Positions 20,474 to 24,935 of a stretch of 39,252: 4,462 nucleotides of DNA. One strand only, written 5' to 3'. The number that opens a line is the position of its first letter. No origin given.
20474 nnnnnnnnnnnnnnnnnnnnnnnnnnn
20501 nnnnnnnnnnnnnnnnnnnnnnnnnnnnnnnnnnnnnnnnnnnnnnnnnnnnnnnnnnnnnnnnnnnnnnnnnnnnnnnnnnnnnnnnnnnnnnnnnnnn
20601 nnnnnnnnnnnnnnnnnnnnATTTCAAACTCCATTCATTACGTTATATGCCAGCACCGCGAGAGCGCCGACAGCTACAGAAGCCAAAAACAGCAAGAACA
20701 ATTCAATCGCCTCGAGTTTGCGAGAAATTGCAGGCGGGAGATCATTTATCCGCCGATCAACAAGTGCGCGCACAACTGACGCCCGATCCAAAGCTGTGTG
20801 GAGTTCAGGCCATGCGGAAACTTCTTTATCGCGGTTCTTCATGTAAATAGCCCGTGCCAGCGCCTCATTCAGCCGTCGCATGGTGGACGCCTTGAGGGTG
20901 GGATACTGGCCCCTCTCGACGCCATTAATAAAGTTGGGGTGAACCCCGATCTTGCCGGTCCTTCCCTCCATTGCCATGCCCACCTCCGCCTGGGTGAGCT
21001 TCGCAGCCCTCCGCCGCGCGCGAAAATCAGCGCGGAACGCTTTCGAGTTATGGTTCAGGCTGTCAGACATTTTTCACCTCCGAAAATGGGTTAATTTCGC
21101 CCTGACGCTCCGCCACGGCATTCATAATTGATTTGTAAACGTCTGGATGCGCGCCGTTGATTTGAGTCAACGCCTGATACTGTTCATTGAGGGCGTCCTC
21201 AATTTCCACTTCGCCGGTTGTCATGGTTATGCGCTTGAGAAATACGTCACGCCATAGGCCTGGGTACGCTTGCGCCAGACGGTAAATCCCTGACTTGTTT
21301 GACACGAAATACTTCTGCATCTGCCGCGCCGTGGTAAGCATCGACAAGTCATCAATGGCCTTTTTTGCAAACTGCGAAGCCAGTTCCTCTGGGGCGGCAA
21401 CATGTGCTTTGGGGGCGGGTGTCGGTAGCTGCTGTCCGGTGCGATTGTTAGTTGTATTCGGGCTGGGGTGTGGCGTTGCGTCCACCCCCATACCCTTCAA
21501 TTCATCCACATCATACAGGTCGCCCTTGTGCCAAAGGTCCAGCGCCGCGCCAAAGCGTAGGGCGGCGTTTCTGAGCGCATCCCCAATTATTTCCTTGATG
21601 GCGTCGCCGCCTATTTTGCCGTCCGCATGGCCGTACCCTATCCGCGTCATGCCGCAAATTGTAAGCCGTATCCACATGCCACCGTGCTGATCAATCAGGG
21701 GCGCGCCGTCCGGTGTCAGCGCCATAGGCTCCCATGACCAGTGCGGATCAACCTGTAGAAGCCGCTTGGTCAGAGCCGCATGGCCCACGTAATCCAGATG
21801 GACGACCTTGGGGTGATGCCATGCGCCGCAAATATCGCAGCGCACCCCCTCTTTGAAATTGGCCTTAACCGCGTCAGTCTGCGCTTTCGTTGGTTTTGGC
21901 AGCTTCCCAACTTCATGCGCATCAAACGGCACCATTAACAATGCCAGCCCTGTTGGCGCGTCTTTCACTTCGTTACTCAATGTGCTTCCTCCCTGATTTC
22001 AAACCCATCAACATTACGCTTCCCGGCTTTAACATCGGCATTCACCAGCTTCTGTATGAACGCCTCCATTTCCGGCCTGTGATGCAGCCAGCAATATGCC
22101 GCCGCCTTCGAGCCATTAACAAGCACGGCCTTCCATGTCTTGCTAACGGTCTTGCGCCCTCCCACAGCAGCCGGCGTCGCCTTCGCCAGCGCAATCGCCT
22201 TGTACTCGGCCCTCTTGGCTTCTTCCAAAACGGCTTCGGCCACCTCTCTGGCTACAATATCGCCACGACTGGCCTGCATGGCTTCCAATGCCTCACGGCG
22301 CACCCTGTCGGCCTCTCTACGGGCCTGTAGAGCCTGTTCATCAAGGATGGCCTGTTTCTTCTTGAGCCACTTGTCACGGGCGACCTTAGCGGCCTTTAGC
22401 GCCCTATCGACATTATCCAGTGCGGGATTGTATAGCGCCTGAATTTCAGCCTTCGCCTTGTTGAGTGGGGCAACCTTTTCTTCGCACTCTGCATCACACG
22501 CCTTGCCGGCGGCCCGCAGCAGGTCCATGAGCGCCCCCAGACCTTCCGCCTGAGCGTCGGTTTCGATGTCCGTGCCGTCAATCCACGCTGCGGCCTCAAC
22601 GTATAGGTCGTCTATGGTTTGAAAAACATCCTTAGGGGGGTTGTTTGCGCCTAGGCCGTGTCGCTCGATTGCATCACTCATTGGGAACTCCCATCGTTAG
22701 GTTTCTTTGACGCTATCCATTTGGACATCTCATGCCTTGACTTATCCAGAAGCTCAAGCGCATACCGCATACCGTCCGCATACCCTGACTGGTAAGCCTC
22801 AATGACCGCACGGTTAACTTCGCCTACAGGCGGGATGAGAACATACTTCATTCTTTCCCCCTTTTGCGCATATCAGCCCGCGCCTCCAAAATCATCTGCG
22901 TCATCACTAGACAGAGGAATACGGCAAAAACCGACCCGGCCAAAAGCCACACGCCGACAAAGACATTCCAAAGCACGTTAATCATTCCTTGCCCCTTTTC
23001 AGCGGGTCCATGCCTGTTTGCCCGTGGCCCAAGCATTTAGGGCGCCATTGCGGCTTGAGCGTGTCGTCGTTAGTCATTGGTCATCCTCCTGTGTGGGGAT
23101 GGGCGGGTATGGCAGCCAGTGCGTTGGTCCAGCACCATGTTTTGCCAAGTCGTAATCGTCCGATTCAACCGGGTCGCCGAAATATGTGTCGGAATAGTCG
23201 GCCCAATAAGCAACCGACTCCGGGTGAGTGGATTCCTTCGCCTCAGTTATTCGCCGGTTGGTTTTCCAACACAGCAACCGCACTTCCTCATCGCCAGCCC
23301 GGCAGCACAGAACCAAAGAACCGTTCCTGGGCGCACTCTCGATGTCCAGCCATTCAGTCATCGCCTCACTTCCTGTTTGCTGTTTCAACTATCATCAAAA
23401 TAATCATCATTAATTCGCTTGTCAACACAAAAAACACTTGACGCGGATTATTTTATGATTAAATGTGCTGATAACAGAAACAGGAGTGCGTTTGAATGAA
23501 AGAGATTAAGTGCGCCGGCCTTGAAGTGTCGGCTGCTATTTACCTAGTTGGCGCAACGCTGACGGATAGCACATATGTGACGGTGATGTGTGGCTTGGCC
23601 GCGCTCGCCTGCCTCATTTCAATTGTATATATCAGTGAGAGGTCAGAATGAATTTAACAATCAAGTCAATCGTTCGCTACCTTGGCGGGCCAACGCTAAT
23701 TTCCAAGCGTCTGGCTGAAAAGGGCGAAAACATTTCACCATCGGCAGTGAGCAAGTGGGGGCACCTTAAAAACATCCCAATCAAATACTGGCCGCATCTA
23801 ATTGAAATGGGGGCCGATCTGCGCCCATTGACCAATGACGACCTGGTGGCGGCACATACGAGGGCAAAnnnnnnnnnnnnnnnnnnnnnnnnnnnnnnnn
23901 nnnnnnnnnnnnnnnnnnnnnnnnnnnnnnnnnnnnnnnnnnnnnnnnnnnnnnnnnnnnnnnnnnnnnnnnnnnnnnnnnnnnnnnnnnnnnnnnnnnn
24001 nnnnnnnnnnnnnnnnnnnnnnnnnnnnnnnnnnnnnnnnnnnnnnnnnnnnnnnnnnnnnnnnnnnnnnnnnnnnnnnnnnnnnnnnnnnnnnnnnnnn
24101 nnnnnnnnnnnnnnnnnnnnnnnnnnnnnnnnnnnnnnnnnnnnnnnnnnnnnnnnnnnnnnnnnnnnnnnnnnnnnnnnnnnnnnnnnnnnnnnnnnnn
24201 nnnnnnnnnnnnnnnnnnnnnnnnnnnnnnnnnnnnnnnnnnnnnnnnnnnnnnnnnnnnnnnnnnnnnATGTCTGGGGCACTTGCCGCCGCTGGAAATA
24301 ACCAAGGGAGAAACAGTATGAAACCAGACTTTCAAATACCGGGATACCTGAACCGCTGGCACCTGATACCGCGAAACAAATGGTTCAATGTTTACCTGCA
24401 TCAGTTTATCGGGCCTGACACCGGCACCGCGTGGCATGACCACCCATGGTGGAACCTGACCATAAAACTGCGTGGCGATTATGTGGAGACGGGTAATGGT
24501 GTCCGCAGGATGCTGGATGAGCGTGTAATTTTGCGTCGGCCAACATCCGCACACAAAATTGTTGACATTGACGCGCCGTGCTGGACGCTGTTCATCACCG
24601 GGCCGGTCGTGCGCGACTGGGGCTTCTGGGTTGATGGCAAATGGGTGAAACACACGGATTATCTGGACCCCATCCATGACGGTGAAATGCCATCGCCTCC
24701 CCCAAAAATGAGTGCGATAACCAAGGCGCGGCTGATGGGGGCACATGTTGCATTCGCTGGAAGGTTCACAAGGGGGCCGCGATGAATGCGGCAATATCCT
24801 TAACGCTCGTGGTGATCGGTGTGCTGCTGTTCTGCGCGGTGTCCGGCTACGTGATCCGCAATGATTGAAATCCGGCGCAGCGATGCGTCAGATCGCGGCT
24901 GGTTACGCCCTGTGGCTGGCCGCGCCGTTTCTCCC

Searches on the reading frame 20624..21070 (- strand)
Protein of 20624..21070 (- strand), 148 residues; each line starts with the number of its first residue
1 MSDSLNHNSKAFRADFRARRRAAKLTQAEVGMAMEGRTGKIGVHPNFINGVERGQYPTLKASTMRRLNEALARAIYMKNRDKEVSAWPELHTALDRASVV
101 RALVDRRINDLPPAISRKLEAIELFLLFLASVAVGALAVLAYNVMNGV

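Call 20: search_protein_families(library=pfam, proteins=[window:20624-21070:-], max_evalue=0.01)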
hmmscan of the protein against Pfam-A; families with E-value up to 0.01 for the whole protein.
window:20624-21070:- (148 aa): 2 families
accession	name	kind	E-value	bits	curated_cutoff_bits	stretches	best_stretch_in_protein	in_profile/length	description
PF13560.12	HTH_31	-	0.00018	22.1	27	1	14-71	4-54/64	Helix-turn-helix domain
PF01381.28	HTH_3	-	0.0042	17.5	23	0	40-71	18-48/55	Helix-turn-helix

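Call 21: search_protein_families(library=phrogs, proteins=[window:20624-21070:-], max_evalue=0.001)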
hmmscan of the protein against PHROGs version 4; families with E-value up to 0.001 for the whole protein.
window:20624-21070:- (148 aa): 0 families

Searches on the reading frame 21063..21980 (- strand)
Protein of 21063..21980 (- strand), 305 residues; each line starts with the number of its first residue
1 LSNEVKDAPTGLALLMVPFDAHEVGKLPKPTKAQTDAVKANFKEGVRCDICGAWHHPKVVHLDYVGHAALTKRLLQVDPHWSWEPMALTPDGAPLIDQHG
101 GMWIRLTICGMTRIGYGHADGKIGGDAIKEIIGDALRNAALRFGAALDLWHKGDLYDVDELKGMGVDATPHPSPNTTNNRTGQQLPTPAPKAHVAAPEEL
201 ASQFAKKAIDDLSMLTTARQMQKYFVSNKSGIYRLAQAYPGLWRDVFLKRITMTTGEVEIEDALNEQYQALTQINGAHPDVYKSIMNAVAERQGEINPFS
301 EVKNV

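Call 20: search_protein_families(library=pfam, proteins=[window:21063-21980:-], max_evalue=0.01)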
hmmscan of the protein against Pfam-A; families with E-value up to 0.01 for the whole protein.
window:21063-21980:- (305 aa): 0 families

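Call 21: search_protein_families(library=phrogs, proteins=[window:21063-21980:-], max_evalue=0.001)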
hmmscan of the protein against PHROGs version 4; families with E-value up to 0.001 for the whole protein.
window:21063-21980:- (305 aa): 1 family
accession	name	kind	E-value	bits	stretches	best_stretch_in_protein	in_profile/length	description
phrog_3290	-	DNA, RNA and nucleotide metabolism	4.3e-51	174.5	1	10-157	7-126/192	single strand annealing protein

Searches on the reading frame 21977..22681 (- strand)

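Call 20: search_protein_families(library=pfam, proteins=[window:21977-22681:-], max_evalue=0.01)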
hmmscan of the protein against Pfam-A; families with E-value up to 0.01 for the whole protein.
window:21977-22681:- (234 aa): 0 families

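Call 21: search_protein_families(library=phrogs, proteins=[window:21977-22681:-], max_evalue=0.001)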
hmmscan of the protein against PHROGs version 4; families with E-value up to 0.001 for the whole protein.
window:21977-22681:- (234 aa): 1 family
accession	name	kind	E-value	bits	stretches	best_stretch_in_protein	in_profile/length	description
phrog_10477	-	DNA, RNA and nucleotide metabolism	4.8e-39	135.7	1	13-233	13-240/243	exonuclease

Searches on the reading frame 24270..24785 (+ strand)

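Call 20: search_protein_families(library=pfam, proteins=[window:24270-24785:+], max_evalue=0.01)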
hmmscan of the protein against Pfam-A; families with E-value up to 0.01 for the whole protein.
window:24270-24785:+ (171 aa): 0 families

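Call 21: search_protein_families(library=phrogs, proteins=[window:24270-24785:+], max_evalue=0.001)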
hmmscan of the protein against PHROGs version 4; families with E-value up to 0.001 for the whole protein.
window:24270-24785:+ (171 aa): 1 family
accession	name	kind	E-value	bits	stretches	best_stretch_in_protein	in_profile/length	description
phrog_4786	-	other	2.3e-36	126.7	1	25-135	40-160/252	cysteine dioxygenase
